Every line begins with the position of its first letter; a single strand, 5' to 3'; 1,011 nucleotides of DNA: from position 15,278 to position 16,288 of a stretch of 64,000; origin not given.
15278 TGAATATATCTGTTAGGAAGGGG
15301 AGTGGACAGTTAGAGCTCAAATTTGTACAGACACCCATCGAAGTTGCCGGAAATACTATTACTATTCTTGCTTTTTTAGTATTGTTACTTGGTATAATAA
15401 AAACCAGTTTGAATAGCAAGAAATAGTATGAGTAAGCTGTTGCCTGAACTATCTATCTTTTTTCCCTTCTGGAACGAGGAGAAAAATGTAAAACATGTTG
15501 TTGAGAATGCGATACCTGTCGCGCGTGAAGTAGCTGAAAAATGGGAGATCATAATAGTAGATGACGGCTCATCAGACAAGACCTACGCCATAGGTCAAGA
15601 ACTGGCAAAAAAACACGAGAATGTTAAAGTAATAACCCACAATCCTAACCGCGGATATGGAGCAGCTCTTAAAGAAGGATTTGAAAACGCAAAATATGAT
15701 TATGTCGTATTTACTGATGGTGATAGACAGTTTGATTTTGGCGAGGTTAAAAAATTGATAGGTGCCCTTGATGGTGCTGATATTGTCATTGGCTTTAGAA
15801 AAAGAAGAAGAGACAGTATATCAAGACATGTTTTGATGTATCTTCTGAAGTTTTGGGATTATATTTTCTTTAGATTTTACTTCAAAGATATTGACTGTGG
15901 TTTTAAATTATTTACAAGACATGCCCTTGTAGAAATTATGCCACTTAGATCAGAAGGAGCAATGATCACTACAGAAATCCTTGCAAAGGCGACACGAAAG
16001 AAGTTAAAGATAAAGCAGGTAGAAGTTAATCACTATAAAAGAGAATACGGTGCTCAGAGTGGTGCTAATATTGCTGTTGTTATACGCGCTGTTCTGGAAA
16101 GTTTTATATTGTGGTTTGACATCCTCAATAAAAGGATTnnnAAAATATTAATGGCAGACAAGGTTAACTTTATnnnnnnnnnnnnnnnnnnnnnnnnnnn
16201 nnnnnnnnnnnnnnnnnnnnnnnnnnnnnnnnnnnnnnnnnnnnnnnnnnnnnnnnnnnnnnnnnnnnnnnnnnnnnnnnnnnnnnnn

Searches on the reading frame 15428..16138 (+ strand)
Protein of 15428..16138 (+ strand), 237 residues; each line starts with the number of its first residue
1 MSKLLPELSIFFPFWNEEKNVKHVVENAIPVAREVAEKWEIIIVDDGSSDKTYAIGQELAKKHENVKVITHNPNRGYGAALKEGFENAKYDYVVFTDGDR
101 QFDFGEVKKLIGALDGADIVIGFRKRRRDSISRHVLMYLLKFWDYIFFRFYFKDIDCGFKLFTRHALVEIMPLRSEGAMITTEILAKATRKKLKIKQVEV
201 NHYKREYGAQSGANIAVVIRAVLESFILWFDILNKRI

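Call 45: search_protein_families(library=ncbifam, proteins=[window:15428-16138:+], max_evalue=0.001)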
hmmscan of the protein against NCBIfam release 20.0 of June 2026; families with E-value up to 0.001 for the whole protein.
window:15428-16138:+ (237 aa): 24 families
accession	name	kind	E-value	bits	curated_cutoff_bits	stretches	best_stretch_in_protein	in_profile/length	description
NF007986.1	PRK10714.1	equivalog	4.7e-21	75.1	529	1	7-210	7-208/316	undecaprenyl-phosphate 4-deoxy-4-formamido-L-arabinose transferase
NF047588.1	GlcsyltransPgfSStrep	equivalog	1.5e-20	73.6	500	1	8-174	3-171/308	glycosyltransferase PgfS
TIGR04182.1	glyco_TIGR04182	equivalog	6.6e-20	71.7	325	1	8-210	2-198/293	S-layer glycoprotein N-glycosyltransferase AglJ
TIGR03937.1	PgaC_IcaA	equivalog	1.8e-18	66.7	422.3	1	5-107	44-143/407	poly-beta-1,6-N-acetyl-D-glucosamine synthase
NF007482.0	PRK10073.1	equivalog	1.4e-15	57.2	423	1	4-104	4-100/334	glycosyltransferase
NF047683.1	TeichurnBiosyTuaG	equivalog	8.8e-15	55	400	1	1-111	1-108/252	teichuronic acid biosynthesis protein TuaG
NF058614.1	PPMAGASynPpgS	equivalog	2.1e-12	46.9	370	1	10-220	4-214/226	polyprenyl-phospho-N-acetylgalactosaminyl synthase PpgS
TIGR03965.1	mycofact_glyco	equivalog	6e-12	45.2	280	1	5-119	73-184/467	mycofactocin biosynthesis glycosyltransferase MftF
NF041391.1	DPhHxTase_Halo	equivalog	4.8e-11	42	375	1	15-205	4-186/213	dolichyl-phosphate hexose transferase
NF010496.0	PRK13915.1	equivalog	7.2e-11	41.7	262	1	7-114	32-142/307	glucosyl-3-phosphoglycerate synthase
NF053739.1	GlytfEpsEBac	equivalog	1.6e-10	40.5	450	1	6-100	1-93/265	glycosyltransferase EpsE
TIGR04283.1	glyco_like_mftF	equivalog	2.9e-10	40.1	182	1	8-127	1-111/221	TIGR04283 family arsenosugar biosynthesis glycosyltransferase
NF041875.1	EPS_EpsD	equivalog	3.3e-10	39.9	370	1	9-102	2-92/325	exopolysaccharide biosynthesis glycosyltransferase EpsD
TIGR03111.1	glyc2_xrt_Gpos1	hypoth_equivalog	9.4e-09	34.5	363.95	1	3-115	46-157/439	TIGR03111 family XrtG-associated glycosyltransferase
NF038302.1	EPS_HpsE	equivalog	1.3e-08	34.2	300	1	7-100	2-97/307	hormogonium polysaccharide biosynthesis glycosyltransferase HpsE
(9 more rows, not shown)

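Call 54: search_protein_families(library=pfam, proteins=[window:15428-16138:+], max_evalue=0.001)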
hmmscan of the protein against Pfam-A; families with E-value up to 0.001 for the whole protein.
window:15428-16138:+ (237 aa): 3 families
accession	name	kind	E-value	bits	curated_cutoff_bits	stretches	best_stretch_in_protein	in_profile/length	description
PF00535.33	Glycos_transf_2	-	2.3e-29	102.9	23.3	1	9-143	1-132/168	Glycosyl transferase family 2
PF10111.15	Glyco_tranf_2_2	-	1.3e-07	31.9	27.3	1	10-101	2-93/276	Glycosyltransferase like family 2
PF13641.12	Glyco_tranf_2_3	-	7.2e-07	29.9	27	1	6-100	1-97/230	Glycosyltransferase like family 2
